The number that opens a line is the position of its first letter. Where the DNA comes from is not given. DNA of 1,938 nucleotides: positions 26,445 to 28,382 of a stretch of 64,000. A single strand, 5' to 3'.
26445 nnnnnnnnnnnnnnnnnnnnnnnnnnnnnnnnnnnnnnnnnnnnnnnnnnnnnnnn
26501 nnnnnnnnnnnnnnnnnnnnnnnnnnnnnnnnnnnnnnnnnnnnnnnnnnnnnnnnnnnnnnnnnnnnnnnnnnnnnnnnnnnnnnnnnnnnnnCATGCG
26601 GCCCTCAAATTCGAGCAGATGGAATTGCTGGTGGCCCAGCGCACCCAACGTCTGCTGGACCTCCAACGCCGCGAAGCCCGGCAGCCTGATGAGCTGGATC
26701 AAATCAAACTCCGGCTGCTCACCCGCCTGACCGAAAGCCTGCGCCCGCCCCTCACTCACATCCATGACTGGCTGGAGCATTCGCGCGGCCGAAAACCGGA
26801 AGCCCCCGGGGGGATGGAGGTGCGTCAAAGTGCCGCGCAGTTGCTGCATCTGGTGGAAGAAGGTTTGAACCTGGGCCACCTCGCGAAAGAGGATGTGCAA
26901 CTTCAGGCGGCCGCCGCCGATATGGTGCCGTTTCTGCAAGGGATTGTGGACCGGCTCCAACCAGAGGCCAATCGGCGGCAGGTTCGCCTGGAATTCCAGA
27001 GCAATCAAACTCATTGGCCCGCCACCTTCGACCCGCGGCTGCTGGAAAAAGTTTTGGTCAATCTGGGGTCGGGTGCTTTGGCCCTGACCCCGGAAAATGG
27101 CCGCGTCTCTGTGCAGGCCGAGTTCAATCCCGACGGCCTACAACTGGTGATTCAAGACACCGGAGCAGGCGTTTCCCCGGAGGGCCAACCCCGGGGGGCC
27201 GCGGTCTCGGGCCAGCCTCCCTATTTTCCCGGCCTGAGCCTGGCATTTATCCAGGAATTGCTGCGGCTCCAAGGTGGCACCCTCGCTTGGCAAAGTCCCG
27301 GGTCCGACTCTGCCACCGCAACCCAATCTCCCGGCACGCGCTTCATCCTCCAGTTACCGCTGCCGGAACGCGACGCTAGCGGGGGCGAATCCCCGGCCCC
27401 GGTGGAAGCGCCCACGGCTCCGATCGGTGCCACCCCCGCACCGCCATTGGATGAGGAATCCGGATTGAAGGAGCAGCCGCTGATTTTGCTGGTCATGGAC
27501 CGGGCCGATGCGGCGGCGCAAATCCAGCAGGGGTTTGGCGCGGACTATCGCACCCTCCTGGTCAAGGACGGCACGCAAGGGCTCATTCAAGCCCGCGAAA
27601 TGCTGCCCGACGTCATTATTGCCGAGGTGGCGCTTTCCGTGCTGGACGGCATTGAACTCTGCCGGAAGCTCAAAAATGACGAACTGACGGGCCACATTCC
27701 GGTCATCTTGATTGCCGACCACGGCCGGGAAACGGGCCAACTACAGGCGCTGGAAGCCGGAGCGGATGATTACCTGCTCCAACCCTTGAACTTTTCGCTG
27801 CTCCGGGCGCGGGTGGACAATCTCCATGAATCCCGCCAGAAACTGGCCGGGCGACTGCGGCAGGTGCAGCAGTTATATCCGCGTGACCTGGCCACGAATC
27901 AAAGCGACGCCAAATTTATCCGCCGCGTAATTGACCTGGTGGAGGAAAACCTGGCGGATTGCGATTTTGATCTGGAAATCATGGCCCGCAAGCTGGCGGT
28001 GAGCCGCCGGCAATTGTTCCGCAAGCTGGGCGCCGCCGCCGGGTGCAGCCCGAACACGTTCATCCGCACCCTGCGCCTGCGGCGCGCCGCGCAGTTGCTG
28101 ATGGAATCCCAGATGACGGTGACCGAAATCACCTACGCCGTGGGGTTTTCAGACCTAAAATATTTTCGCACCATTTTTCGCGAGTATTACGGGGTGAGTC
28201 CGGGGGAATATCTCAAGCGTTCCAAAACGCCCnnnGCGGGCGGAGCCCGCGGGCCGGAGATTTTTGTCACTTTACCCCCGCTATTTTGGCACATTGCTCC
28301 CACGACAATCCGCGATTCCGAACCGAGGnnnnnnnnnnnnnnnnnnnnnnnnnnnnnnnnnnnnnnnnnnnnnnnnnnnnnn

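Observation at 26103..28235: Regulator built like the cytoplasmic half of a Bacteroides hybrid two-component system, but with the phosphorelay residues erased and a new intact receiver added in front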

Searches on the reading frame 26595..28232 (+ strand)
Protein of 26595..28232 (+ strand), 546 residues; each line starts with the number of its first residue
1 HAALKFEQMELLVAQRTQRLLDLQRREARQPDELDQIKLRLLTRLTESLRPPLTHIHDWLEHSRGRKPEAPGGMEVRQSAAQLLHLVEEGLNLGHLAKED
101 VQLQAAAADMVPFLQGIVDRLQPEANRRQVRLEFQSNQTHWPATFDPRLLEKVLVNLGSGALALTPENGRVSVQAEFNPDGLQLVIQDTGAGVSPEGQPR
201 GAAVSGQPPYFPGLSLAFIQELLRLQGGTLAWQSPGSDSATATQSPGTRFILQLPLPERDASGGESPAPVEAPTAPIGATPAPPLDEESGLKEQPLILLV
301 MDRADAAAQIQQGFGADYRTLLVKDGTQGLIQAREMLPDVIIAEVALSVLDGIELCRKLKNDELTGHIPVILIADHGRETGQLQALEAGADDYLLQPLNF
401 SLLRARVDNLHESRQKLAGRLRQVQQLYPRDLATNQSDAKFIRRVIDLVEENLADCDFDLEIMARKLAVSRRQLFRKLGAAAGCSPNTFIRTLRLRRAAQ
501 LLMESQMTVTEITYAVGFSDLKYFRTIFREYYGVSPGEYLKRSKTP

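Call 30: search_protein_representatives(protein=window:26595-28232:+)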
Query: 546 residues. Proteins with E-value up to 0.001 (for the whole library): 415874; up to 1e-10: 80603; up to 1e-30: 16242. The best 150 are listed.
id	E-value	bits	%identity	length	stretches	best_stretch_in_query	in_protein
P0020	7.2e-176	602.7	58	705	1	2-546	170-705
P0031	9.8e-149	513.1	70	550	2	272-545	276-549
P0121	3.2e-139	481.7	36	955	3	7-541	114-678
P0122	1.2e-128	446.8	36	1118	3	281-541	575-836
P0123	2.2e-123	429.5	36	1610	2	9-540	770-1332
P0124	1.8e-120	419.9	43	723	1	2-542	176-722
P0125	2.1e-113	396.5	34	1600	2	28-538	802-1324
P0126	1.7e-110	386.9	35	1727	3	282-538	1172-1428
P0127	2.3e-110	386.5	36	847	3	278-543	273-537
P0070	4.6e-100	352.5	42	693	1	2-544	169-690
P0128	1.7e-94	334.1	37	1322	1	17-544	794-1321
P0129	1.5e-91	324.5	44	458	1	104-543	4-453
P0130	1.1e-89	318.4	34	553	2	276-540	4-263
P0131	1.4e-87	311.3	36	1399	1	18-544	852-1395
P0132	5.1e-86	306.2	32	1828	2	23-540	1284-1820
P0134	6.4e-83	296.0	35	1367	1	6-540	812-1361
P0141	1.7e-80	288.0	35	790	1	20-545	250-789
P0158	2.2e-77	277.7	37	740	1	18-541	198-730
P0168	1.2e-76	275.2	33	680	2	21-539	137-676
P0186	1.5e-75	271.7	33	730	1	27-543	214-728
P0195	6.1e-75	269.7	36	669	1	14-544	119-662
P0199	9.4e-75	269.0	35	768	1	8-541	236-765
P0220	9.8e-74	265.7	36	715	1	19-539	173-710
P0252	6.6e-73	262.9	33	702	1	22-541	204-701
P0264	1.9e-72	261.4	34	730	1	23-542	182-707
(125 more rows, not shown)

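Call 34: search_protein_families(library=pfam, proteins=[P0121, P0122, P0123, P0127, P0128, P0131, P0134], max_evalue=0.0001)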
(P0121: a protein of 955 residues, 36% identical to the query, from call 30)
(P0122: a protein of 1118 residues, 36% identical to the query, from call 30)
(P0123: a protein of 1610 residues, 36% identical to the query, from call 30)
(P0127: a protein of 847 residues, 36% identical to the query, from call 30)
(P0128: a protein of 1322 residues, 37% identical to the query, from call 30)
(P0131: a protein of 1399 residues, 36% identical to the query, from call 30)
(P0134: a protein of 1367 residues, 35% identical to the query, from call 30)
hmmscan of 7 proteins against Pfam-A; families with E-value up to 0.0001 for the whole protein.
P0121 (955 aa): 7 families
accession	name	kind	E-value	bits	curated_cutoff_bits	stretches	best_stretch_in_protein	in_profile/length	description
PF00072.30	Response_reg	-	8.6e-84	277.5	30.2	3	11-123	1-111/111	Response regulator receiver domain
PF12833.13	HTH_18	-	4.9e-37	126.5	33.6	2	602-677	3-78/80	Helix-turn-helix domain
PF02518.31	HATPase_c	-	4.9e-28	98.2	26.4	1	260-382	2-109/111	Histidine kinase-, DNA gyrase B-, and HSP90-like ATPase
PF00512.31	HisKA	-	3.3e-16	59.5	26.9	1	148-213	1-66/66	His Kinase A (phospho-acceptor) domain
PF00165.29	HTH_AraC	-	5.5e-16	58.7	26.6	0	642-670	7-34/42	Bacterial regulatory helix-turn-helix proteins, AraC family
PF23198.2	PDE8A_N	-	1e-08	35.7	29.6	0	30-94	32-97/147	PDE8A-like, N-terminal domain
PF02954.25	HTH_8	-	1.3e-05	25.2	22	0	859-888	10-39/42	Bacterial regulatory protein, Fis family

P0122 (1118 aa): 10 families
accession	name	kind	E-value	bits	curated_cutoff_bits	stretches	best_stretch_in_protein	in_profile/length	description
PF00072.30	Response_reg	-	2.5e-54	182.6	30.2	2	871-982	1-111/111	Response regulator receiver domain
PF12833.13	HTH_18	-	2.6e-37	127.4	33.6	2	758-834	1-77/80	Helix-turn-helix domain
PF02518.31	HATPase_c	-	8.1e-28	97.5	26.4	1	400-520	2-109/111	Histidine kinase-, DNA gyrase B-, and HSP90-like ATPase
PF00165.29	HTH_AraC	-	1.1e-15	57.8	26.6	1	800-835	7-41/42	Bacterial regulatory helix-turn-helix proteins, AraC family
PF00512.31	HisKA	-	1.8e-14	54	26.9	1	288-353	1-66/66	His Kinase A (phospho-acceptor) domain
PF08279.18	HTH_11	-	3.5e-08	33.6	25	0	1028-1057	12-41/55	HTH domain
PF01590.32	GAF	-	5.4e-07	30.7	22.4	1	172-261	47-132/133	GAF domain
PF13185.12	GAF_2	-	9.6e-07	29.5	28.6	1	116-263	3-136/136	GAF domain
PF05043.19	Mga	-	1.7e-06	28.9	21.1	0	1023-1058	22-57/87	Mga helix-turn-helix domain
PF02954.25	HTH_8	-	2.2e-06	27.8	22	0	1022-1054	9-41/42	Bacterial regulatory protein, Fis family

P0123 (1610 aa): 10 families
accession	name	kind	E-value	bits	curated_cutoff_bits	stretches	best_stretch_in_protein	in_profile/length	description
PF07494.17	Reg_prop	-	2.2e-65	208.6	20.4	0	158-180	1-23/24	Two component regulator propeller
PF00072.30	Response_reg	-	5.9e-53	178.2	30.2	2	1089-1199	1-110/111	Response regulator receiver domain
PF12833.13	HTH_18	-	1e-38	131.9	33.6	2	1255-1331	1-77/80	Helix-turn-helix domain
PF02518.31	HATPase_c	-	1.5e-27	96.6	26.4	1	913-1033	2-109/111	Histidine kinase-, DNA gyrase B-, and HSP90-like ATPase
PF00165.29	HTH_AraC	-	6.2e-25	87.2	26.6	1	1301-1332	11-41/42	Bacterial regulatory helix-turn-helix proteins, AraC family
PF00512.31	HisKA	-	2.4e-17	63.1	26.9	1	801-866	1-66/66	His Kinase A (phospho-acceptor) domain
PF07495.19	Y_Y_Y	-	3.3e-15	56.2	26.6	1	668-729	2-63/65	Y_Y_Y domain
PF05043.19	Mga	-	1.9e-06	28.8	21.1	0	1521-1547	29-55/87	Mga helix-turn-helix domain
PF08279.18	HTH_11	-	2.6e-06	27.6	25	0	1519-1547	12-40/55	HTH domain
PF02954.25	HTH_8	-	1.2e-05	25.4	22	0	1513-1545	9-41/42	Bacterial regulatory protein, Fis family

P0127 (847 aa): 5 families
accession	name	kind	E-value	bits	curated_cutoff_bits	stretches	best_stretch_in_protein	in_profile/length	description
PF00072.30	Response_reg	-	8.5e-54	180.9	30.2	2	291-402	1-111/111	Response regulator receiver domain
PF12833.13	HTH_18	-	3.6e-39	133.3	33.6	2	765-841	1-77/80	Helix-turn-helix domain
PF02518.31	HATPase_c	-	1.5e-28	99.9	26.4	1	74-190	5-110/111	Histidine kinase-, DNA gyrase B-, and HSP90-like ATPase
PF00165.29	HTH_AraC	-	2.2e-16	60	26.6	1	807-832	7-31/42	Bacterial regulatory helix-turn-helix proteins, AraC family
PF02954.25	HTH_8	-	5.6e-09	36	22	0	443-471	10-38/42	Bacterial regulatory protein, Fis family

P0128 (1322 aa): 6 families
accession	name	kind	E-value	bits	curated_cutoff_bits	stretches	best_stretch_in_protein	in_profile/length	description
PF02518.31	HATPase_c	-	1.7e-27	96.5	26.4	1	925-1038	2-109/111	Histidine kinase-, DNA gyrase B-, and HSP90-like ATPase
PF00072.30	Response_reg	-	5.4e-27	94.6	30.2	1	1074-1184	1-110/111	Response regulator receiver domain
PF07494.17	Reg_prop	-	1.2e-21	74.4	20.4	0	55-73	4-22/24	Two component regulator propeller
PF12833.13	HTH_18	-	1.5e-20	73.7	33.6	1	1241-1317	2-78/80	Helix-turn-helix domain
PF00512.31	HisKA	-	9.2e-15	54.9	26.9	1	814-878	2-66/66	His Kinase A (phospho-acceptor) domain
PF00165.29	HTH_AraC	-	9.7e-10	38.8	26.6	1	1280-1317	2-41/42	Bacterial regulatory helix-turn-helix proteins, AraC family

P0131 (1399 aa): 8 families
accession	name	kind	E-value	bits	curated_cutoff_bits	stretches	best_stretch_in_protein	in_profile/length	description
PF07494.17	Reg_prop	-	3.7e-75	238.5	20.4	4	85-106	2-23/24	Two component regulator propeller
PF02518.31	HATPase_c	-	3.2e-28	98.8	26.4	1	986-1101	2-109/111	Histidine kinase-, DNA gyrase B-, and HSP90-like ATPase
PF00072.30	Response_reg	-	4.6e-25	88.4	30.2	1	1148-1258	1-110/111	Response regulator receiver domain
PF07495.19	Y_Y_Y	-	2.4e-20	72.6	26.6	1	753-816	2-64/65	Y_Y_Y domain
PF00512.31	HisKA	-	3.4e-16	59.5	26.9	1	872-939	2-66/66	His Kinase A (phospho-acceptor) domain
PF12833.13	HTH_18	-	2.8e-15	56.8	33.6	1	1317-1392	4-79/80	Helix-turn-helix domain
PF23748.1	Beta-prop_LRRK2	-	2.6e-12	46.8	26.9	0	367-405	267-305/359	LRRK2 beta propeller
PF00165.29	HTH_AraC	-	1.6e-07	31.7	26.6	1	1354-1390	2-40/42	Bacterial regulatory helix-turn-helix proteins, AraC family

P0134 (1367 aa): 9 families
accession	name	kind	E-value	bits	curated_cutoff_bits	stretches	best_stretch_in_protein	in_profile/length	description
PF07494.17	Reg_prop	-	1e-73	234.1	20.4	1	308-330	1-23/24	Two component regulator propeller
PF02518.31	HATPase_c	-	2.4e-28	99.2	26.4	1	956-1064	2-109/111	Histidine kinase-, DNA gyrase B-, and HSP90-like ATPase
PF00072.30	Response_reg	-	2.9e-23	82.6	30.2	1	1119-1228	2-110/111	Response regulator receiver domain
PF12833.13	HTH_18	-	1.3e-22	80.3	33.6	1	1284-1361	1-78/80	Helix-turn-helix domain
PF23748.1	Beta-prop_LRRK2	-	5.8e-18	65.4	26.9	0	351-396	266-311/359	LRRK2 beta propeller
PF07495.19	Y_Y_Y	-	2.1e-16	60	26.6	1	725-788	1-64/65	Y_Y_Y domain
PF00165.29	HTH_AraC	-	2.2e-16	60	26.6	1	1328-1360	9-40/42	Bacterial regulatory helix-turn-helix proteins, AraC family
PF08450.18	SGL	-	4.2e-15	56.5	26.3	0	100-238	3-107/246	SMP-30/Gluconolactonase/LRE-like region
PF00512.31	HisKA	-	6e-13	49.1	26.9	1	844-909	2-66/66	His Kinase A (phospho-acceptor) domain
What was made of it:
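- On Hybrid two-component system (HTCS): One-stretch alignments to Reg_prop/Y_Y_Y-bearing proteins at E 1e-75 to 1e-123 (calls 30, 34).
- The four C-terminal domains match classical HTCS proteins in one alignment stretch, E 1e-75 to 1e-123 (calls 30, 34).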

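Call 47: search_protein_families(library=pfam, proteins=[P0124, P0141, P0158, P0186, P0199, P0220, P0252, P0264, P0168, P0195], max_evalue=0.0001)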
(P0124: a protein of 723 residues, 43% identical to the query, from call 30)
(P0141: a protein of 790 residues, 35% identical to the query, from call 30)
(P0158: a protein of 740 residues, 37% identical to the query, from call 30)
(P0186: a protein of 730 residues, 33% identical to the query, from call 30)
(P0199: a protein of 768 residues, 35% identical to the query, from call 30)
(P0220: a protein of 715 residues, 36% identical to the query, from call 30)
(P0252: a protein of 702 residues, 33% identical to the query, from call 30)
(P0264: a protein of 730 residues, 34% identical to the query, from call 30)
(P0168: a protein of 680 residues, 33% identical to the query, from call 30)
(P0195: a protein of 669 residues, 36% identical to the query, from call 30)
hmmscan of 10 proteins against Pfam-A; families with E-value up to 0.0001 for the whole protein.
P0124 (723 aa): 4 families
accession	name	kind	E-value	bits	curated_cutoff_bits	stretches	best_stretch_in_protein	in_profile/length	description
PF00072.30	Response_reg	-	2.3e-30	105.4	30.2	2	479-587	1-110/111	Response regulator receiver domain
PF12833.13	HTH_18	-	3.8e-23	82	33.6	1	643-720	1-78/80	Helix-turn-helix domain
PF02518.31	HATPase_c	-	7.6e-13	49.3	26.4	1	321-438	2-110/111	Histidine kinase-, DNA gyrase B-, and HSP90-like ATPase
PF00165.29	HTH_AraC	-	9.5e-13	48.4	26.6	1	684-721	6-42/42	Bacterial regulatory helix-turn-helix proteins, AraC family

P0141 (790 aa): 7 families
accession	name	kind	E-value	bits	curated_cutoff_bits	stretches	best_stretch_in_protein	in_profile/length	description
PF02518.31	HATPase_c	-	1.3e-27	96.8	26.4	1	379-494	2-110/111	Histidine kinase-, DNA gyrase B-, and HSP90-like ATPase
PF00072.30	Response_reg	-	7.4e-25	87.7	30.2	1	542-651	2-110/111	Response regulator receiver domain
PF12833.13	HTH_18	-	9.4e-23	80.8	33.6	1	710-785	4-79/80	Helix-turn-helix domain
PF00512.31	HisKA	-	5.8e-17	61.9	26.9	1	268-332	2-66/66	His Kinase A (phospho-acceptor) domain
PF07495.19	Y_Y_Y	-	1.1e-14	54.5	26.6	1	152-212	4-64/65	Y_Y_Y domain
PF00165.29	HTH_AraC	-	1.2e-14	54.4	26.6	1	747-783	2-40/42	Bacterial regulatory helix-turn-helix proteins, AraC family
PF07494.17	Reg_prop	-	8.5e-07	28.9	20.4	0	16-39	1-24/24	Two component regulator propeller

P0158 (740 aa): 6 families
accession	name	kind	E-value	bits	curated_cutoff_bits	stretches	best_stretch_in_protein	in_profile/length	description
PF02518.31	HATPase_c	-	1.5e-28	99.9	26.4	1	329-438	2-109/111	Histidine kinase-, DNA gyrase B-, and HSP90-like ATPase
PF00072.30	Response_reg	-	3.3e-27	95.3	30.2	1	486-597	1-111/111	Response regulator receiver domain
PF12833.13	HTH_18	-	5.9e-21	75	33.6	1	653-729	2-78/80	Helix-turn-helix domain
PF00512.31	HisKA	-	2.5e-17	63.1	26.9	1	215-281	2-65/66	His Kinase A (phospho-acceptor) domain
PF00165.29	HTH_AraC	-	7.2e-12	45.6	26.6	1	697-728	10-40/42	Bacterial regulatory helix-turn-helix proteins, AraC family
PF13581.12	HATPase_c_2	-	1.5e-05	25.4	27.4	1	340-416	43-112/127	Histidine kinase-like ATPase domain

P0186 (730 aa): 6 families
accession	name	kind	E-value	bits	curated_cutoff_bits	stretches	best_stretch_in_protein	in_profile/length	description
PF02518.31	HATPase_c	-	5.5e-29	101.3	26.4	1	337-447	2-110/111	Histidine kinase-, DNA gyrase B-, and HSP90-like ATPase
PF00072.30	Response_reg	-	4.2e-24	85.3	30.2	1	483-592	2-110/111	Response regulator receiver domain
PF12833.13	HTH_18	-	3.4e-20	72.5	33.6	1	648-726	1-79/80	Helix-turn-helix domain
PF07495.19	Y_Y_Y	-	8.9e-14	51.6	26.6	1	105-170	1-65/65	Y_Y_Y domain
PF00512.31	HisKA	-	6.5e-13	49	26.9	1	224-289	1-65/66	His Kinase A (phospho-acceptor) domain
PF00165.29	HTH_AraC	-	3.8e-06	27.3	26.6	0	689-725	6-41/42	Bacterial regulatory helix-turn-helix proteins, AraC family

P0199 (768 aa): 7 families
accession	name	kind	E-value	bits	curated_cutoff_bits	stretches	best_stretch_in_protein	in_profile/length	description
PF02518.31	HATPase_c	-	8.3e-31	107.1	26.4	1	373-483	2-110/111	Histidine kinase-, DNA gyrase B-, and HSP90-like ATPase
PF00072.30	Response_reg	-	1.4e-27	96.4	30.2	1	521-631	1-110/111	Response regulator receiver domain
PF12833.13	HTH_18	-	1.3e-21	77.1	33.6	1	689-765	3-79/80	Helix-turn-helix domain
PF00512.31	HisKA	-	3.8e-15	56.1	26.9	1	261-326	1-66/66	His Kinase A (phospho-acceptor) domain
PF07495.19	Y_Y_Y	-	1.3e-12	47.8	26.6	1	136-197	2-64/65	Y_Y_Y domain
PF00165.29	HTH_AraC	-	2.2e-11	44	26.6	1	730-763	8-40/42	Bacterial regulatory helix-turn-helix proteins, AraC family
PF24421.1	Ig_J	-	4.8e-07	30.3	29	1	157-200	61-104/104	Tip attachment protein J, Ig-like domain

P0220 (715 aa): 8 families
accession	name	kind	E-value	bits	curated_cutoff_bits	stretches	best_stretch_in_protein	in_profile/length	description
PF00072.30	Response_reg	-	2.5e-29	102.1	30.2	1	469-579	2-111/111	Response regulator receiver domain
PF02518.31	HATPase_c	-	6.1e-26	91.5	26.4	1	302-417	2-110/111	Histidine kinase-, DNA gyrase B-, and HSP90-like ATPase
PF12833.13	HTH_18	-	4.8e-23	81.7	33.6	1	635-710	2-77/80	Helix-turn-helix domain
PF13185.12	GAF_2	-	7.6e-16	59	28.6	1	14-159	3-136/136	GAF domain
PF01590.32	GAF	-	2.6e-14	54.3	22.4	1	15-156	2-131/133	GAF domain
PF00165.29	HTH_AraC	-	8.5e-14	51.7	26.6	1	679-710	10-40/42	Bacterial regulatory helix-turn-helix proteins, AraC family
PF00512.31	HisKA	-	3.4e-12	46.7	26.9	1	191-255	2-66/66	His Kinase A (phospho-acceptor) domain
PF13492.12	GAF_3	-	1.4e-05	26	27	1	16-160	3-129/129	GAF domain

P0252 (702 aa): 5 families
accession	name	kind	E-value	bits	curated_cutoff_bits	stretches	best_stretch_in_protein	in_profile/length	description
PF00072.30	Response_reg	-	5.3e-29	101.1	30.2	1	457-568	1-111/111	Response regulator receiver domain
PF02518.31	HATPase_c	-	5.2e-26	91.7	26.4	1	328-434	2-110/111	Histidine kinase-, DNA gyrase B-, and HSP90-like ATPase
PF12833.13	HTH_18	-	3e-23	82.3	33.6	1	623-701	1-79/80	Helix-turn-helix domain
PF00512.31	HisKA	-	4.6e-16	59.1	26.9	1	220-281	2-66/66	His Kinase A (phospho-acceptor) domain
PF00165.29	HTH_AraC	-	1.1e-15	57.7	26.6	2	616-651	7-42/42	Bacterial regulatory helix-turn-helix proteins, AraC family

P0264 (730 aa): 8 families
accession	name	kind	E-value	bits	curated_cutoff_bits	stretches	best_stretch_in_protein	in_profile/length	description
PF02518.31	HATPase_c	-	2e-25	89.8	26.4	1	308-417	2-110/111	Histidine kinase-, DNA gyrase B-, and HSP90-like ATPase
PF00072.30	Response_reg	-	5.3e-25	88.2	30.2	1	464-573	2-110/111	Response regulator receiver domain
PF12833.13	HTH_18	-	1.1e-20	74.1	33.6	1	628-705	1-78/80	Helix-turn-helix domain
PF01590.32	GAF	-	5.8e-16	59.7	22.4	1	30-162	3-131/133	GAF domain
PF13185.12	GAF_2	-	3.6e-15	56.8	28.6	1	27-164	2-135/136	GAF domain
PF00512.31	HisKA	-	1.4e-13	51.2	26.9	1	197-261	2-66/66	His Kinase A (phospho-acceptor) domain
PF13492.12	GAF_3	-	1.9e-09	38.4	27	1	29-162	2-125/129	GAF domain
PF00165.29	HTH_AraC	-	1.6e-06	28.5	26.6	0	670-704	7-40/42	Bacterial regulatory helix-turn-helix proteins, AraC family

P0168 (680 aa): 5 families
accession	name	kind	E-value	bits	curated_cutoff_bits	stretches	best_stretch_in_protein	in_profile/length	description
PF00072.30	Response_reg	-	4e-57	191.6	30.2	2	5-117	1-110/111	Response regulator receiver domain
PF02518.31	HATPase_c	-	3.9e-32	111.4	26.4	1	270-378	3-109/111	Histidine kinase-, DNA gyrase B-, and HSP90-like ATPase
PF12833.13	HTH_18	-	1.6e-21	76.8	33.6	1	601-677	2-78/80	Helix-turn-helix domain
PF00512.31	HisKA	-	1.4e-14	54.3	26.9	1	154-221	2-66/66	His Kinase A (phospho-acceptor) domain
PF00165.29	HTH_AraC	-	8.5e-14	51.7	26.6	2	589-626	4-40/42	Bacterial regulatory helix-turn-helix proteins, AraC family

P0195 (669 aa): 5 families
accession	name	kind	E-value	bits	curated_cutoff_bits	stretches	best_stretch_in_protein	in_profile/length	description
PF00072.30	Response_reg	-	7.8e-29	100.5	30.2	1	415-525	1-110/111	Response regulator receiver domain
PF02518.31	HATPase_c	-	2.5e-28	99.1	26.4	1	254-366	2-107/111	Histidine kinase-, DNA gyrase B-, and HSP90-like ATPase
PF12833.13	HTH_18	-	1.3e-20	73.9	33.6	1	582-657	2-77/80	Helix-turn-helix domain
PF00512.31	HisKA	-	3.4e-17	62.7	26.9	1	142-207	2-66/66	His Kinase A (phospho-acceptor) domain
PF00165.29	HTH_AraC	-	2.2e-13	50.4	26.6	1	623-658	7-41/42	Bacterial regulatory helix-turn-helix proteins, AraC family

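Call 61: list_cluster_members(proteins=[P0168, P0121, P0128, P0043, P0001, P0124])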
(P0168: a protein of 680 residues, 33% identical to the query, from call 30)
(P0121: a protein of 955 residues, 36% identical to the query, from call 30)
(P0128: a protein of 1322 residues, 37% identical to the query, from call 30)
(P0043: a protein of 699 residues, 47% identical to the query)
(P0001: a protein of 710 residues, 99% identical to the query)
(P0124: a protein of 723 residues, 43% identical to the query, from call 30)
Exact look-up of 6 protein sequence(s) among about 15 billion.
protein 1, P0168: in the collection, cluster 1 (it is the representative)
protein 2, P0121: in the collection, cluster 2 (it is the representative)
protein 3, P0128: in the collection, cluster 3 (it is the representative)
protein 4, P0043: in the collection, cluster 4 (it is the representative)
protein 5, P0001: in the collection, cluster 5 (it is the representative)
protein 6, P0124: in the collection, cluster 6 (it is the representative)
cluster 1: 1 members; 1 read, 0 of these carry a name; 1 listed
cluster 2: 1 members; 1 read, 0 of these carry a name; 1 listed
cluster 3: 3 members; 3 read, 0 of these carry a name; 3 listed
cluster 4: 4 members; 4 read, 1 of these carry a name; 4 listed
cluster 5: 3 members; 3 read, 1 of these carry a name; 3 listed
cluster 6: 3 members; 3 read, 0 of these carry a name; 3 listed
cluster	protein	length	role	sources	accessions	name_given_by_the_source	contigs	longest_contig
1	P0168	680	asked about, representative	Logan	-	-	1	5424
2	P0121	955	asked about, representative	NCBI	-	-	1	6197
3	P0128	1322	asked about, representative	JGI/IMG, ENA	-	-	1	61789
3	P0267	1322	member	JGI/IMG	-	-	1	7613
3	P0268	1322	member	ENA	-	-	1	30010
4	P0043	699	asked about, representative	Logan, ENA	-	-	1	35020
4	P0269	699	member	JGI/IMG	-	CheY-like chemotaxis protein/AraC-like DNA-binding protein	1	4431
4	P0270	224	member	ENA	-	-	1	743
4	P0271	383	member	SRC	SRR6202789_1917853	-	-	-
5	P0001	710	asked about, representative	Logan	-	-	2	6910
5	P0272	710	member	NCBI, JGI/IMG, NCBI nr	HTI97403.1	MAG TPA: response regulator [Dongiaceae bacterium] | response regulator [Dongiaceae bacterium]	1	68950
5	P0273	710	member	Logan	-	-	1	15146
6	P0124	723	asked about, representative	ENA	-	-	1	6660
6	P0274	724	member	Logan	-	-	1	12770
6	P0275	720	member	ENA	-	-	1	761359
